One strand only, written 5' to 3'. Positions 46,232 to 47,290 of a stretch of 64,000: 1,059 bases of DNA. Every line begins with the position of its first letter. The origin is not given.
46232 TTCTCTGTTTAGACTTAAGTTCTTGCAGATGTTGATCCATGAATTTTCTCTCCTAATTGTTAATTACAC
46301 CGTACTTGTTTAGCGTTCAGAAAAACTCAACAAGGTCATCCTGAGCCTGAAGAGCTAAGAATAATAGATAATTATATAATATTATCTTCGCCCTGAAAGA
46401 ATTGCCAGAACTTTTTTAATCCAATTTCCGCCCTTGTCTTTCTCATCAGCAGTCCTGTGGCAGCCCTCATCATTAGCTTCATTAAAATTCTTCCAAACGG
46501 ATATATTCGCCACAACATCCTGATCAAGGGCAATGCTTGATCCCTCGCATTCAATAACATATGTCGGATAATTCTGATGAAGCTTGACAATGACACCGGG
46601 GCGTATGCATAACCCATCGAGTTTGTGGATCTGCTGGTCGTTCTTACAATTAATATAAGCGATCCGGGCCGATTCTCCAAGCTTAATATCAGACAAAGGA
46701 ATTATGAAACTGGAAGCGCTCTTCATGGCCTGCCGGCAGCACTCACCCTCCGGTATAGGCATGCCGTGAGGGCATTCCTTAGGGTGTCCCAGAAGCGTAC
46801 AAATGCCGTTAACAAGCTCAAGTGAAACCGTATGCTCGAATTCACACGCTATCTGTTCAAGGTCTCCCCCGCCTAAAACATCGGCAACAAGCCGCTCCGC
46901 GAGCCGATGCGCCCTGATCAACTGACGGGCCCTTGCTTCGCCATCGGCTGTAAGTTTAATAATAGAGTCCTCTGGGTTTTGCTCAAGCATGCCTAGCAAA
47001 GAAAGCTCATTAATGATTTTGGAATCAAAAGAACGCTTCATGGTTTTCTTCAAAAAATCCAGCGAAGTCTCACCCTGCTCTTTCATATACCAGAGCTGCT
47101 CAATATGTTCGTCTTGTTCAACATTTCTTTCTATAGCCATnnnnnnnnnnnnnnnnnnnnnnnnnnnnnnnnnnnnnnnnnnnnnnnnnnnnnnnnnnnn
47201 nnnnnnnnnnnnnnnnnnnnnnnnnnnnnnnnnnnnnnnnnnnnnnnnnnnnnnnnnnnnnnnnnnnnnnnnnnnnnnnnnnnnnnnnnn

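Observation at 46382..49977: Cluster-embedded iron module: FeoB, a FecR-domain membrane protein and a DtxR-type regulator, with no separate feoA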

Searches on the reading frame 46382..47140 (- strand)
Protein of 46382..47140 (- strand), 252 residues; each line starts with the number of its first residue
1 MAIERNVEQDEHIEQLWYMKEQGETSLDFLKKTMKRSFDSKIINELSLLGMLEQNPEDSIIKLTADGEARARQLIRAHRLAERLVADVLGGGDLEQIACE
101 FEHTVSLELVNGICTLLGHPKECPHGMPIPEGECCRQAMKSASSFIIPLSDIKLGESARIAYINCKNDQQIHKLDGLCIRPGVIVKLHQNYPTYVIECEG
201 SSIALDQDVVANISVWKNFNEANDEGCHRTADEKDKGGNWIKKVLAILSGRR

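Call 3: search_protein_families(library=pfam, proteins=[window:46382-47140:-], max_evalue=0.01)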
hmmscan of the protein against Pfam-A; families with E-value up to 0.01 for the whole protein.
window:46382-47140:- (252 aa): 2 families
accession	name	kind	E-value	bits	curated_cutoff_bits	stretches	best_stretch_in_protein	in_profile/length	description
PF02742.21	Fe_dep_repr_C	-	4.2e-21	75.2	27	1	64-131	1-70/70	Iron dependent repressor, metal binding and dimerisation domain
PF04023.20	FeoA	-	5.9e-09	36.3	23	1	147-215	1-72/74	FeoA domain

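Call 4: search_protein_families(library=ncbifam, proteins=[window:46382-47140:-], max_evalue=0.01)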
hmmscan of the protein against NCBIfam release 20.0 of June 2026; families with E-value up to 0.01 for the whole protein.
window:46382-47140:- (252 aa): 2 families
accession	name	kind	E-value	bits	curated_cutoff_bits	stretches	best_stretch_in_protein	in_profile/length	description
NF047407.1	TransRegMntRTherm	equivalog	2.2e-18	66.7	350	1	40-208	50-216/227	manganese-dependent transcriptional regulator MntR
NF053665.1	TransRegDtxRActin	equivalog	1.9e-16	60.2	290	1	57-212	58-227/233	iron-dependent transcriptional repressor DtxR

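Call 11: find_homologous_proteins(query=window:46382-47140:-, max_evalue=0.00001)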
Query window:46382-47140:- (252 aa): 957 proteins with E <= 0.00001 among 1619 candidates; the best 120 are listed.
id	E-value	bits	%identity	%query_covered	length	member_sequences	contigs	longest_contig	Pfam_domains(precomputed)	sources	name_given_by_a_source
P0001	5.7e-167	571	100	100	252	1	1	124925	PF02742.22,PF04023.21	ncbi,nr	ncbi:MAG: metal-dependent transcriptional regulator [Candidatus Omnitrophica bacterium]|nr:metal-dep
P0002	1.4e-129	449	84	94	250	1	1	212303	PF02742.22,PF04023.21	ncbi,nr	ncbi:MAG: metal-dependent transcriptional regulator [Candidatus Omnitrophica bacterium]|nr:metal-dep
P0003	5.4e-127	440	82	94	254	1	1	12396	PF02742.22,PF04023.21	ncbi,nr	ncbi:MAG: metal-dependent transcriptional regulator [Candidatus Omnitrophica bacterium]|nr:metal-dep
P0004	2.6e-126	438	85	90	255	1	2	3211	PF02742.22,PF04023.21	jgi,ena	-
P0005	3.4e-125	434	80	95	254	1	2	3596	PF02742.22,PF04023.21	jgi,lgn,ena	-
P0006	5.5e-118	411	80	87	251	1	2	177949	PF02742.22,PF04023.21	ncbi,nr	ncbi:MAG: metal-dependent transcriptional regulator [Candidatus Omnitrophica bacterium]|nr:metal-dep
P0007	2.8e-116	405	72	97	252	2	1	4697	PF02742.22,PF04023.21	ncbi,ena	-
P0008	1.9e-113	396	70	98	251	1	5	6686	PF02742.22,PF04023.21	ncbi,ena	-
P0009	2.0e-111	389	75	88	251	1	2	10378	PF02742.22,PF04023.21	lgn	-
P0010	4.5e-111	388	70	94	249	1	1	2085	PF02742.22,PF04023.21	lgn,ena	-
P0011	5.7e-111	388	69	100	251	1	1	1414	PF02742.22,PF04023.21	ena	-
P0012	1.3e-110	387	72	90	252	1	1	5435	PF02742.22,PF04023.21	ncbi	-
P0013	2.8e-110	386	74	87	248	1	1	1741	PF02742.22,PF04023.21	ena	-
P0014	3.6e-110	385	68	98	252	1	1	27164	PF02742.22,PF04023.21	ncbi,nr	ncbi:MAG: metal-dependent transcriptional regulator [Candidatus Omnitrophica bacterium]|nr:metal-dep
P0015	5.7e-110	385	70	94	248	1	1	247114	PF02742.22,PF04023.21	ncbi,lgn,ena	ncbi:MAG: metal-dependent transcriptional regulator [Candidatus Omnitrophota bacterium]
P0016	2.1e-109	383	74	87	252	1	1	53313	PF02742.22,PF04023.21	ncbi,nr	ncbi:MAG: metal-dependent transcriptional regulator [Candidatus Omnitrophica bacterium]|nr:metal-dep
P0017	2.6e-109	382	70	96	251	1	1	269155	PF02742.22,PF04023.21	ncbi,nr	ncbi:MAG: metal-dependent transcriptional regulator [Candidatus Omnitrophica bacterium]|nr:metal-dep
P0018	6.7e-108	378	69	96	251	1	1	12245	PF02742.22,PF04023.21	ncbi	ncbi:MAG: metal-dependent transcriptional regulator [Candidatus Omnitrophota bacterium]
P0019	1.6e-107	377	70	93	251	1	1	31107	PF02742.22,PF04023.21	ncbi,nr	ncbi:MAG: metal-dependent transcriptional regulator [Candidatus Omnitrophica bacterium]|nr:metal-dep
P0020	2.9e-107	376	70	97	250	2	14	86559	PF02742.22,PF04023.21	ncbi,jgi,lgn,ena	-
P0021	2.8e-105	369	80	81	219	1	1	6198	PF02742.22,PF04023.21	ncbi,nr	ncbi:MAG: metal-dependent transcriptional regulator, partial [Candidatus Omnitrophica bacterium]|nr:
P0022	1.3e-98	347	61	98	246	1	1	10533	PF02742.22,PF04023.21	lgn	-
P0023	1.2e-97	344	64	93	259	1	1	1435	PF02742.22,PF04023.21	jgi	jgi:DtxR family transcriptional regulator, Mn-dependent transcriptional regulator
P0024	5.7e-95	335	61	96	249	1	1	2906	PF02742.22,PF04023.21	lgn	-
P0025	1.4e-91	324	59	93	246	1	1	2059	PF02742.22,PF04023.21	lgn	-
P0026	3.3e-91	323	59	99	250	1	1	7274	PF02742.22,PF04023.21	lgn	-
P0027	1.1e-89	318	62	90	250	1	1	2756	PF02742.22,PF04023.21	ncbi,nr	ncbi:MAG: metal-dependent transcriptional regulator [Candidatus Omnitrophica bacterium]|nr:metal-dep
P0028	2.4e-89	317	63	86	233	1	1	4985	PF02742.22,PF04023.21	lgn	-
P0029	3.7e-89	316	63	86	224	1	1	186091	PF02742.22,PF04023.21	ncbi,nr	ncbi:MAG: metal-dependent transcriptional regulator [Candidatus Omnitrophica bacterium]|nr:metal-dep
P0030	4.1e-89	316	64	84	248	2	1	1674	PF02742.22,PF04023.21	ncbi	-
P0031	6.2e-89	316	60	89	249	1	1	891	PF02742.22,PF04023.21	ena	-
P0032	7.6e-89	315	56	97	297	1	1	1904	PF02742.22,PF04023.21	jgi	jgi:DtxR family Mn-dependent transcriptional regulator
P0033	8.5e-89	315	63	86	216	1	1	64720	PF02742.22,PF04023.21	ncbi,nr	ncbi:MAG: metal-dependent transcriptional regulator [Candidatus Omnitrophica bacterium]|nr:metal-dep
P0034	1.3e-88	315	58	94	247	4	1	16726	PF02742.22,PF04023.21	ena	-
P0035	2.8e-88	314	59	89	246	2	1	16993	PF02742.22,PF04023.21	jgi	jgi:DtxR family Mn-dependent transcriptional regulator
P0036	7.5e-88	312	55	98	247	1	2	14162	PF02742.22,PF04023.21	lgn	-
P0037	1.1e-87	312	59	93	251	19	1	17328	PF02742.22,PF04023.21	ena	-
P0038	1.7e-87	311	56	96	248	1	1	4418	PF02742.22,PF04023.21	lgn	-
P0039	3.5e-87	310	63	83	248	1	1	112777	PF02742.22,PF04023.21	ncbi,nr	ncbi:MAG: FeoA domain-containing protein [Candidatus Omnitrophica bacterium]|nr:FeoA domain-containi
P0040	4.6e-87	310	59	94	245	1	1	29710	PF02742.22,PF04023.21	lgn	-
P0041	5.5e-87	309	62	84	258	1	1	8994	PF02742.22,PF04023.21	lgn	-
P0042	7.3e-87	309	59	89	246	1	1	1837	PF02742.22,PF04023.21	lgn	-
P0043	7.3e-87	309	55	96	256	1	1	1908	PF02742.22,PF04023.21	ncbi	-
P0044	1.0e-86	308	56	99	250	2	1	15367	PF02742.22,PF04023.21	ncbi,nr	ncbi:MAG: metal-dependent transcriptional regulator [Candidatus Omnitrophica bacterium]|nr:metal-dep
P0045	1.2e-86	308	60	87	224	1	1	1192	PF02742.22,PF04023.21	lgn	-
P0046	1.2e-86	308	60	87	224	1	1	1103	PF02742.22,PF04023.21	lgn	-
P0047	1.3e-86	308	56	97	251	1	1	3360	PF02742.22,PF04023.21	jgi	jgi:DtxR family Mn-dependent transcriptional regulator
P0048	1.6e-86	308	58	90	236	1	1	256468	PF02742.22,PF04023.21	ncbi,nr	ncbi:MAG: metal-dependent transcriptional regulator [Planctomycetes bacterium]|nr:metal-dependent tr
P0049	2.1e-86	307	60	89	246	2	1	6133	PF02742.22,PF04023.21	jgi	-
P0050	2.2e-86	307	60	87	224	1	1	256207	PF02742.22,PF04023.21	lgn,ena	-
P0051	2.8e-86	307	57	93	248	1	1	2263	PF02742.22,PF04023.21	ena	-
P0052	3.0e-86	307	56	94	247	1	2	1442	PF02742.22,PF04023.21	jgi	-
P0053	4.7e-86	306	57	93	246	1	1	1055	PF02742.22,PF04023.21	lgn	-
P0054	5.0e-86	306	58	92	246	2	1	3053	PF02742.22,PF04023.21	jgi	-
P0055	7.9e-86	306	56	92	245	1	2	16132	PF02742.22,PF04023.21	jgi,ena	-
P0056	8.1e-86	306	60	85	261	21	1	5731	PF02742.22,PF04023.21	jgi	-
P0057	8.2e-86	305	59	87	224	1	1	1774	PF02742.22,PF04023.21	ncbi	-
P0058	1.1e-85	305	57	94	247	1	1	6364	PF02742.22,PF04023.21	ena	-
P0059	1.3e-85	305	58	89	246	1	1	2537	PF02742.22,PF04023.21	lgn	-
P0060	1.5e-85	305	56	95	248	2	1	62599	PF02742.22,PF04023.21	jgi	jgi:DtxR family Mn-dependent transcriptional regulator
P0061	1.5e-85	305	57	93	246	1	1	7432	PF02742.22,PF04023.21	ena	-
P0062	1.6e-85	305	60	85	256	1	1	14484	PF02742.22,PF04023.21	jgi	-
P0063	2.2e-85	304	57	93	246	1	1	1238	PF02742.22,PF04023.21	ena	-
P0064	2.2e-85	304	58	89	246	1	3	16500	PF02742.22,PF04023.21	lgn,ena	-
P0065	2.5e-85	304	58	89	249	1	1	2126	PF02742.22,PF04023.21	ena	-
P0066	3.2e-85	304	58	89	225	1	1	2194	PF02742.22,PF04023.21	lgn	-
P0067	3.2e-85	304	59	85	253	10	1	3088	PF02742.22,PF04023.21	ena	-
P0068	3.2e-85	304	55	95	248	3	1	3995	PF02742.22,PF04023.21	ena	-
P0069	4.2e-85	303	60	85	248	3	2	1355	PF02742.22,PF04023.21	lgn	-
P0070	4.4e-85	303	60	85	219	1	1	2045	PF02742.22,PF04023.21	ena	-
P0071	4.8e-85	303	59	87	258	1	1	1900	PF02742.22,PF04023.21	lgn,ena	-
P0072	4.8e-85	303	59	87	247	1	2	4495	PF02742.22,PF04023.21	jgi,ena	-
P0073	6.0e-85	303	58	89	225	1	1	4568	PF02742.22,PF04023.21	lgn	-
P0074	7.7e-85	302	59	88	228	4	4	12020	PF02742.22,PF04023.21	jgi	-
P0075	8.7e-85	302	61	83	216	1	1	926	PF02742.22,PF04023.21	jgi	jgi:DtxR family transcriptional regulator, Mn-dependent transcriptional regulator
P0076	9.7e-85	302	60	85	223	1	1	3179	PF02742.22,PF04023.21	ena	-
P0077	1.1e-84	302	61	85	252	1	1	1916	PF02742.22,PF04023.21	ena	-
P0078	1.2e-84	302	57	89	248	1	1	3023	PF02742.22,PF04023.21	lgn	-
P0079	1.8e-84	301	56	93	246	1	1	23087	PF02742.22,PF04023.21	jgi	-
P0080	2.5e-84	301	60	83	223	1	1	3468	PF02742.22,PF04023.21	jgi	-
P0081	2.6e-84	301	57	94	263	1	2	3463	PF02742.22,PF04023.21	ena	-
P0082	2.8e-84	300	55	95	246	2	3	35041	PF02742.22,PF04023.21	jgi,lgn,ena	-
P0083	3.3e-84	300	57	94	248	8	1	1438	PF02742.22,PF04023.21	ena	-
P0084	3.4e-84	300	57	93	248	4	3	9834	PF02742.22,PF04023.21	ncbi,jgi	ncbi:MAG: metal-dependent transcriptional regulator [Planctomycetota bacterium]|jgi:DtxR family Mn-d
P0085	3.5e-84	300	59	85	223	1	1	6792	PF02742.22,PF04023.21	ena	-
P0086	3.9e-84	300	61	85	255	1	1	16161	PF02742.22,PF04023.21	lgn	-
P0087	4.1e-84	300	58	89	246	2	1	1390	PF02742.22,PF04023.21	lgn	-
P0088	4.3e-84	300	56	92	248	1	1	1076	PF02742.22,PF04023.21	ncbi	-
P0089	4.5e-84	300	57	93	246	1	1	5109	PF02742.22,PF04023.21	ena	-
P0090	5.0e-84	300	55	96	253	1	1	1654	PF02742.22,PF04023.21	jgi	-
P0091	5.4e-84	300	60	86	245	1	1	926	PF02742.22,PF04023.21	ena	-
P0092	5.4e-84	300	56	94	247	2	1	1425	PF02742.22,PF04023.21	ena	-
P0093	5.4e-84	300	55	95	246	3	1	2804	PF02742.22,PF04023.21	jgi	jgi:DtxR family Mn-dependent transcriptional regulator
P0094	5.9e-84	299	57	89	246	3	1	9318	PF02742.22,PF04023.21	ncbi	-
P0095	6.2e-84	299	60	88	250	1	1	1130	PF02742.22,PF04023.21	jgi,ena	-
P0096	6.2e-84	299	60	85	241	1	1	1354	PF02742.22,PF04023.21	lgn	-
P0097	7.5e-84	299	58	87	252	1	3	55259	PF02742.22,PF04023.21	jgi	-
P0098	7.7e-84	299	54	99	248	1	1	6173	PF02742.22,PF04023.21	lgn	-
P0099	7.9e-84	299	58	86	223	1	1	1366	PF02742.22,PF04023.21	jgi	jgi:DtxR family Mn-dependent transcriptional regulator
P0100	8.0e-84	299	58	89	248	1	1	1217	PF02742.22,PF04023.21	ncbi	-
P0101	9.0e-84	299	60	86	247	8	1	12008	PF02742.22,PF04023.21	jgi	-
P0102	9.1e-84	299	58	87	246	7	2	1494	PF02742.22,PF04023.21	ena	-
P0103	9.2e-84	299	59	87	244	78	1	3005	PF02742.22,PF04023.21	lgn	-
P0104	9.5e-84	299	59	85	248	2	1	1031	PF02742.22,PF04023.21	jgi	-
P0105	1.1e-83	299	58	87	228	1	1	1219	PF02742.22,PF04023.21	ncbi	-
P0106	1.1e-83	299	55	94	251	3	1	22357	PF02742.22,PF04023.21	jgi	jgi:DtxR family Mn-dependent transcriptional regulator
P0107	1.2e-83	298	58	89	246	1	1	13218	PF02742.22,PF04023.21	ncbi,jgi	ncbi:MAG: metal-dependent transcriptional regulator [Planctomycetota bacterium]|jgi:DtxR family Mn-d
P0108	1.2e-83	298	61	83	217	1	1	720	PF02742.22,PF04023.21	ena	-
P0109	1.3e-83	298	60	87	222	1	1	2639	PF02742.22,PF04023.21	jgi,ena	-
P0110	1.3e-83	298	58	88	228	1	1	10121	PF02742.22,PF04023.21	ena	-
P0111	1.4e-83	298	61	86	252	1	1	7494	PF02742.22,PF04023.21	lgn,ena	-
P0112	1.6e-83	298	59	83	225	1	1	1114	PF02742.22,PF04023.21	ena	-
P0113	1.8e-83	298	59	85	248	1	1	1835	PF02742.22,PF04023.21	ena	-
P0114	2.0e-83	298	61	83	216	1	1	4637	PF02742.22,PF04023.21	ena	-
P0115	2.0e-83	298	57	89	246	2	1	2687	PF02742.22,PF04023.21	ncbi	-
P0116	2.0e-83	298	60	86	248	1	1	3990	PF02742.22,PF04023.21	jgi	-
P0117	2.1e-83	298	58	87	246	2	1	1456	PF02742.22,PF04023.21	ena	-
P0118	2.4e-83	297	62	83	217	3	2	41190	PF02742.22,PF04023.21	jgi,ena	-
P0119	3.6e-83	297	55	92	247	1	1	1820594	PF02742.22,PF04023.21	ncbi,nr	ncbi:MAG: metal-dependent transcriptional regulator [Candidatus Omnitrophota bacterium]|nr:MAG: meta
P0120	3.7e-83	297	60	85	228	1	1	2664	PF02742.22,PF04023.21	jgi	jgi:DtxR family Mn-dependent transcriptional regulator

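Call 12: find_encoding_contigs(protein=P0001, flank=10000, max_places=2)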
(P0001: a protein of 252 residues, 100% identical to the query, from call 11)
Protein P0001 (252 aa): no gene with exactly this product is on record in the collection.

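Call 13: find_encoding_contigs(protein=P0002, flank=10000, max_places=2)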
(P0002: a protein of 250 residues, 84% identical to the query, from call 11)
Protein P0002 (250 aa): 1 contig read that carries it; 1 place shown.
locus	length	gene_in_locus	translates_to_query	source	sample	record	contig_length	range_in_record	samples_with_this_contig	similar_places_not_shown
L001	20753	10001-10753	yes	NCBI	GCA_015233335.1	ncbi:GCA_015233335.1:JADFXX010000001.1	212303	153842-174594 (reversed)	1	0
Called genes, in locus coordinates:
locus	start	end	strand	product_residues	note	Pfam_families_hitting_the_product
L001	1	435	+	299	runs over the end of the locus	PF01545:Cation_efflux, PF16916:ZT_dimer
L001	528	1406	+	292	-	PF12895:ANAPC3, PF25063:ARM_TT21_C (weak), PF13181:TPR_8 (weak), PF14559:TPR_19, PF21033:RMD1-3 (weak), PF00515:TPR_1 (weak), PF07719:TPR_2 (weak), PF13181:TPR_8, +12 more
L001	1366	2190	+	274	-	PF04011:LemA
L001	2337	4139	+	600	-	PF13180:PDZ_2, PF02040:ArsB (weak), PF03600:CitMHS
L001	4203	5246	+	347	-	PF01925:TauE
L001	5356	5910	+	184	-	PF13180:PDZ_2, PF17820:PDZ_6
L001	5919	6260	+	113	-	-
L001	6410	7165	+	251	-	-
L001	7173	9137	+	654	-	PF01926:MMR_HSR1, PF02421:FeoB_N, PF09439:SRPRB (weak), PF07670:Gate, PF07664:FeoB_C (weak), PF07670:Gate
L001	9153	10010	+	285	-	PF04773:FecR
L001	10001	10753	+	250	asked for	PF02742:Fe_dep_repr_C, PF04023:FeoA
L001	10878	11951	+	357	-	PF21581:SCD (faint), PF02985:HEAT (faint), PF13646:HEAT_2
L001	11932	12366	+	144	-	-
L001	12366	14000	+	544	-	PF13646:HEAT_2 (faint)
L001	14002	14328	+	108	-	-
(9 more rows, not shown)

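Call 14: find_encoding_contigs(protein=P0119, flank=8000, max_places=2)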
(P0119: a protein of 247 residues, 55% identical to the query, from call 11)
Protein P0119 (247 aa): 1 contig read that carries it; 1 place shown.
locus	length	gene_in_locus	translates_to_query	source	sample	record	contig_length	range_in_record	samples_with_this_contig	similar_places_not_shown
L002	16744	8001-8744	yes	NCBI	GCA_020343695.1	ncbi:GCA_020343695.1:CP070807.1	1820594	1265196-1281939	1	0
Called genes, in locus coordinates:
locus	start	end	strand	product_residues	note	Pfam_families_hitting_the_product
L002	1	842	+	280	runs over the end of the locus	PF02401:LYTB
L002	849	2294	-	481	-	PF00070:Pyr_redox (faint), PF01266:DAO (faint), PF01593:Amino_oxidase, PF07992:Pyr_redox_2 (faint), PF13450:NAD_binding_8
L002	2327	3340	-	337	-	PF02655:ATP-grasp_3 (weak), PF07478:Dala_Dala_lig_C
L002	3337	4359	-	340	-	PF15887:Peptidase_Mx (weak)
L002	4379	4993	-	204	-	PF03425:CBM_11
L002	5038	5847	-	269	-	-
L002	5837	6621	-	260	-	PF03054:tRNA_Me_trans, PF20259:tRNA_Me_trans_M, PF20258:tRNA_Me_trans_C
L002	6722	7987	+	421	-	PF07670:Gate, PF07664:FeoB_C, PF07670:Gate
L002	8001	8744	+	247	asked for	PF02742:Fe_dep_repr_C, PF04023:FeoA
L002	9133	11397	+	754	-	PF00989:PAS, PF08448:PAS_4, PF08447:PAS_3, PF13426:PAS_9, PF00989:PAS, PF08447:PAS_3, PF13426:PAS_9, PF00989:PAS, +10 more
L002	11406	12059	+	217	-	PF00072:Response_reg, PF00196:GerE, PF08281:Sigma70_r4_2 (weak)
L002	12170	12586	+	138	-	-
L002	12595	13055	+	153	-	-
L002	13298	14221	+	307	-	PF01820:Dala_Dala_lig_N, PF08443:RimK, PF02655:ATP-grasp_3 (weak), PF02786:CPSase_L_D2, PF07478:Dala_Dala_lig_C, PF13535:ATP-grasp_4 (weak)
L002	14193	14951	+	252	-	PF08478:POTRA_1 (weak)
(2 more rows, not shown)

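Call 15: find_encoding_contigs(protein=P0015, flank=8000, max_places=1)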
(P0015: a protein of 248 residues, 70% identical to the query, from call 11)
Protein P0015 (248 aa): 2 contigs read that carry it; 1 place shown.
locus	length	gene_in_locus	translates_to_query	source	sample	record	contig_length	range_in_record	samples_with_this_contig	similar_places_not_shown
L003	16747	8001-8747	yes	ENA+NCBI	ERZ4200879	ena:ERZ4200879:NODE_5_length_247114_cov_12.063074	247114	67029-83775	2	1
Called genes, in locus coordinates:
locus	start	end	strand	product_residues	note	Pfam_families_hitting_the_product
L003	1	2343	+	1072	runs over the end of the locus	PF00873:ACR_tran, PF02355:SecD_SecF_C (weak), PF00873:ACR_tran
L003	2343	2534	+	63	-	PF11127:YgaP-like_TM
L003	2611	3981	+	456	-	-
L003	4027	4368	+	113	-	-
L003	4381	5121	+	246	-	-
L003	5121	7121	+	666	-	PF00009:GTP_EFTU (faint), PF01926:MMR_HSR1, PF02421:FeoB_N, PF09439:SRPRB (weak), PF07670:Gate, PF07664:FeoB_C (weak), PF07670:Gate (weak)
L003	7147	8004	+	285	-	PF04773:FecR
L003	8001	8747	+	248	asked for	PF02742:Fe_dep_repr_C, PF04023:FeoA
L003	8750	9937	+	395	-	PF13646:HEAT_2 (faint), PF02985:HEAT (faint)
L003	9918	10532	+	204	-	-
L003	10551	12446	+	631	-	PF13646:HEAT_2 (faint)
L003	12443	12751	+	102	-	-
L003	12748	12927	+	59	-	-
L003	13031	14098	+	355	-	PF03130:HEAT_PBS (faint), PF00514:Arm (faint), PF02985:HEAT (faint), PF13646:HEAT_2, PF13513:HEAT_EZ (faint), PF12717:Cnd1 (faint), PF13646:HEAT_2 (weak)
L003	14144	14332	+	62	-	-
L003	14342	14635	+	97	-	-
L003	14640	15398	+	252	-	PF00142:Fer4_NifH (weak), PF01656:CbiA, PF02374:ArsA_ATPase, PF09140:MipZ, PF10609:ParA, PF13614:AAA_31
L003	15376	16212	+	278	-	-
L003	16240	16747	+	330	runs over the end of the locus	PF25216:Volactin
